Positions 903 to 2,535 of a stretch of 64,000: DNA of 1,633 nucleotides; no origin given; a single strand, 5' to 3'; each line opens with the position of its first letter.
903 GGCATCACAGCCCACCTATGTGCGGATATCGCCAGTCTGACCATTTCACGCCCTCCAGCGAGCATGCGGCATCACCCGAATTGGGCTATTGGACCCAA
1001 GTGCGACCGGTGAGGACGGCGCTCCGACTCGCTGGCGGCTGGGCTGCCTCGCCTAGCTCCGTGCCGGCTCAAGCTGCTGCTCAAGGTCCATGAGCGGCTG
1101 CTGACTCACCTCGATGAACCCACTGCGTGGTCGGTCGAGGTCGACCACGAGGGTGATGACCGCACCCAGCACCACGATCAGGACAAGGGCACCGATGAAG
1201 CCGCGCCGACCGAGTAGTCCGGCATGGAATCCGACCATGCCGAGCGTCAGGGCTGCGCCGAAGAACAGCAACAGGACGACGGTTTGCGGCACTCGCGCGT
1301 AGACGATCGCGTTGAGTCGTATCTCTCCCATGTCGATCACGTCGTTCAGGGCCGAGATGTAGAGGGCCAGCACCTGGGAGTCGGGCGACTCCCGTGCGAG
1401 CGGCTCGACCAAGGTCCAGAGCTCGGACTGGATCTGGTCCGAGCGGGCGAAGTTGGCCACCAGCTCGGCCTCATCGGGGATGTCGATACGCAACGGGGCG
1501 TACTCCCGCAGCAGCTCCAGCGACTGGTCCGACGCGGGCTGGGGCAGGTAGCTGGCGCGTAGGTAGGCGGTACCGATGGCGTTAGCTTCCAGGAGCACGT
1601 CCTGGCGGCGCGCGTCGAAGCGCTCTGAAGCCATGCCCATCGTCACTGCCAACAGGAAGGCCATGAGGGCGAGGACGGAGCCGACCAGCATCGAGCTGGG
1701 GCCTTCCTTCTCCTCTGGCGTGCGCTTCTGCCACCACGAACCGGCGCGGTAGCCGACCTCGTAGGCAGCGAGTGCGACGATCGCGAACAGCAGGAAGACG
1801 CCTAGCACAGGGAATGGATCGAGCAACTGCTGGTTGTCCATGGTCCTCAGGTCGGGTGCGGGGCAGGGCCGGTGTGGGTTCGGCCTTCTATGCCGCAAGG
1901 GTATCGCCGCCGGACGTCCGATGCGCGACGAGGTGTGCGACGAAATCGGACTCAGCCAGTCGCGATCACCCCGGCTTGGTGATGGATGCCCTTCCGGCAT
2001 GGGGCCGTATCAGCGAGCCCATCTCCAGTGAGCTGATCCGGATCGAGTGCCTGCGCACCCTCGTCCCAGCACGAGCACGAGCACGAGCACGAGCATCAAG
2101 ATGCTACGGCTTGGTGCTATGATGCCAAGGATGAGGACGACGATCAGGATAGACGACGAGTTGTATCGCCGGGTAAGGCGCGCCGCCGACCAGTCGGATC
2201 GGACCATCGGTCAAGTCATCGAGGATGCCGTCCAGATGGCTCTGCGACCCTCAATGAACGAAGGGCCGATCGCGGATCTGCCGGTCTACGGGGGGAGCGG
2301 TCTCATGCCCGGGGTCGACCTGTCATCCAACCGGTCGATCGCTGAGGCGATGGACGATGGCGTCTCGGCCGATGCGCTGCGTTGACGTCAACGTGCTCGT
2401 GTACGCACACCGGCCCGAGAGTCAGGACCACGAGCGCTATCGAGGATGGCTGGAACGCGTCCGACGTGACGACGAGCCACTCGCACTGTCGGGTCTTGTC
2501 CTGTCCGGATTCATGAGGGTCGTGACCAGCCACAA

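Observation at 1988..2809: vapBC locus with a fused (ACGAGC)n microsatellite and an upstream PIN-gene stub; paralogous TA modules and stubs elsewhere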

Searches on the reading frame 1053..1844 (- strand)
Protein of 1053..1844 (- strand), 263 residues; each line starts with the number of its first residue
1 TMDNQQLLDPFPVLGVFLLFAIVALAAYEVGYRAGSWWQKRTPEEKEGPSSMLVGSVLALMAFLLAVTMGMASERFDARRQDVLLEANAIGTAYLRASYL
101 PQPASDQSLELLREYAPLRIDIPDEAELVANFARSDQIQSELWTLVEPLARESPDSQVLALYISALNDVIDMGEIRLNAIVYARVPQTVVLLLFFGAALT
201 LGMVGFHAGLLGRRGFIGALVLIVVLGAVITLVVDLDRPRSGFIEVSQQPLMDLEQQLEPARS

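Call 8: search_protein_families(library=pfam, max_evalue=0.1, proteins=[window:1053-1844:-])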
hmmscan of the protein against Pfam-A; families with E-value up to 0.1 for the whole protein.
window:1053-1844:- (263 aa): 1 family
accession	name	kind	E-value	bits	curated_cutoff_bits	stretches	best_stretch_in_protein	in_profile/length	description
PF14023.12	Bestrophin-like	-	1e-16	61.6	32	1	37-251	17-232/232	Bestrophin-like domain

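Call 9: search_protein_families(library=ncbifam, max_evalue=0.1, proteins=[window:1053-1844:-])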
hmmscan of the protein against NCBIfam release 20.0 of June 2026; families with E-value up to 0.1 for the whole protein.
window:1053-1844:- (263 aa): 0 families

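Call 57: find_encoding_contigs(protein=window:1053-1844:-, flank=3000, max_places=6)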
Protein window:1053-1844:- (263 aa): no gene with exactly this product is on record in the collection.

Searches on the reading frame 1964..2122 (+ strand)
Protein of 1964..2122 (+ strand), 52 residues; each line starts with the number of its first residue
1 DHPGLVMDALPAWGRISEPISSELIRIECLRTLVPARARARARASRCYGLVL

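Call 8: search_protein_families(library=pfam, max_evalue=0.1, proteins=[window:1964-2122:+])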
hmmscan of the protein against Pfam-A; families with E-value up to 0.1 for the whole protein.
window:1964-2122:+ (52 aa): 0 families

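Call 9: search_protein_families(library=ncbifam, max_evalue=0.1, proteins=[window:1964-2122:+])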
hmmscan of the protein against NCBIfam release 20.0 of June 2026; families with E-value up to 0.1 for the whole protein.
window:1964-2122:+ (52 aa): 0 families

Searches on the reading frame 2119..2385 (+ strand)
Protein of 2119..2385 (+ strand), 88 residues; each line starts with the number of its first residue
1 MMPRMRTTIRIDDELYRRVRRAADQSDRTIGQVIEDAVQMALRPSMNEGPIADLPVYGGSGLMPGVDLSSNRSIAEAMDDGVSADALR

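Call 8: search_protein_families(library=pfam, max_evalue=0.1, proteins=[window:2119-2385:+])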
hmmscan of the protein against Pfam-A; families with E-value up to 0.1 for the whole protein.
window:2119-2385:+ (88 aa): 3 families
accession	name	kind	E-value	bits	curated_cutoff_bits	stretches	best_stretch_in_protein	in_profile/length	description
PF01402.27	RHH_1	-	1.2e-05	25.5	20.5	1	6-42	1-37/39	Ribbon-helix-helix protein, copG family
PF11903.14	ParD_like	-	0.0082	16.5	23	1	8-34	3-29/73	ParD-like antitoxin of type II bacterial toxin-antitoxin system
PF09957.15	VapB_antitoxin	-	0.034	14.5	23.4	1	5-21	1-17/47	Bacterial antitoxin of type II TA system, VapB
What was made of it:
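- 2131..2385 (+): vapB-1, an RHH antitoxin of 84 aa starting MRTT. PF01402 at E 1.2e-5 (call 8).
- On Type II VapBC toxin-antitoxin (TIGR00028 / VapBC43 type): RHH_1 matches residues 6-42 of the 88-aa query that starts at 2119 (call 8).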

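Call 9: search_protein_families(library=ncbifam, max_evalue=0.1, proteins=[window:2119-2385:+])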
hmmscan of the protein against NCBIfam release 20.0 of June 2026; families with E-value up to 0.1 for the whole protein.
window:2119-2385:+ (88 aa): 2 families
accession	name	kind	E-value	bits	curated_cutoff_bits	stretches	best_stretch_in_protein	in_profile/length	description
NF041551.1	YlcI_YnfO_N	subfamily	4.8e-06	26.5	30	1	6-43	4-40/42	YlcI/YnfO family protein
NF047386.1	T4SS_SepA_fam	subfamily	0.056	13.2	110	1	7-46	2-41/182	T4SS efffector SepA family protein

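Call 56: find_encoding_contigs(protein=window:2131-2385:+, flank=3000, max_places=6)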
Protein window:2131-2385:+ (84 aa): no gene with exactly this product is on record in the collection.

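Call 62: search_solved_structures(query=window:2131-2382:+, max_evalue=0.1)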
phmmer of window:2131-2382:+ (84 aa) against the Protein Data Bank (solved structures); distinct sequences matched with E-value up to 0.1: 1.
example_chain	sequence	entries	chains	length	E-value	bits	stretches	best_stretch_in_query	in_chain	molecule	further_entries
7vwo_H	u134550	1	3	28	0.0018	21.9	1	54-75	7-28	Antitoxin VapB43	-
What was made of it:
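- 2131..2385 (+): The C-terminus matches the VapB43 peptide of 7VWO (call 62).
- On Type II VapBC toxin-antitoxin (TIGR00028 / VapBC43 type): The C-terminus matches the VapB43 peptide at E 1.8e-3 (call 62).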
